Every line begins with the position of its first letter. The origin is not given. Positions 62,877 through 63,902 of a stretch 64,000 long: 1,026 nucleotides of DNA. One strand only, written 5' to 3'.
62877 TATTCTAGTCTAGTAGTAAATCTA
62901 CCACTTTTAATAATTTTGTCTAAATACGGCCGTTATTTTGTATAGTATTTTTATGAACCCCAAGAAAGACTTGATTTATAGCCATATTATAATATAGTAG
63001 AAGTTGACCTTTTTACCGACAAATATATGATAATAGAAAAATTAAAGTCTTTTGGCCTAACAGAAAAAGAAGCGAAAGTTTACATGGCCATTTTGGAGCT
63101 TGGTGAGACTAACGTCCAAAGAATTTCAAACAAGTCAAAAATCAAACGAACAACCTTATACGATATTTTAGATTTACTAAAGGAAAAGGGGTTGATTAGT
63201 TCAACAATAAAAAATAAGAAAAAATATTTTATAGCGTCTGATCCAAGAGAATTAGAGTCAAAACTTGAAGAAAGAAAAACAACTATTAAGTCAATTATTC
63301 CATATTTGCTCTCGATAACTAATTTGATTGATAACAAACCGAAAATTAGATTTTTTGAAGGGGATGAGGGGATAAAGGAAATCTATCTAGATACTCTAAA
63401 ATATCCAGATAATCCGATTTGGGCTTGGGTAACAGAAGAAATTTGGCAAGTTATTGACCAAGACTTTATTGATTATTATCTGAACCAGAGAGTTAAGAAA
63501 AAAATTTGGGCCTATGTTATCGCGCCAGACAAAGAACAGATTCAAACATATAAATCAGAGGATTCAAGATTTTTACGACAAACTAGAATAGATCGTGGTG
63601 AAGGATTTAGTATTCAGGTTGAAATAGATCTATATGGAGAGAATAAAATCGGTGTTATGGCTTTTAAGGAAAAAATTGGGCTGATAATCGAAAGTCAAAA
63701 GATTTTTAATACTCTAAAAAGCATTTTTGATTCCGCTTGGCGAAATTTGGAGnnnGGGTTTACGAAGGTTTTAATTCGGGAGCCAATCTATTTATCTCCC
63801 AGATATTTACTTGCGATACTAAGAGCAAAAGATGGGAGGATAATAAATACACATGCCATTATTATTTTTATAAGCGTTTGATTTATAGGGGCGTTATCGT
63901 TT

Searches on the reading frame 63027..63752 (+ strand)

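Call 58: search_protein_families(library=pfam, proteins=[window:63027-63752:+], max_evalue=0.001)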
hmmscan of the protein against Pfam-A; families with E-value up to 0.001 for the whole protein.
window:63027-63752:+ (242 aa): 2 families
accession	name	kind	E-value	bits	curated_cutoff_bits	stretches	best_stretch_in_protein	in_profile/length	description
PF01978.25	TrmB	-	2.8e-16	59.6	25.6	1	6-69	1-64/68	Sugar-specific transcriptional regulator TrmB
PF03551.20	PadR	-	0.00052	20.4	27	0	33-66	23-61/75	Transcriptional regulator PadR-like family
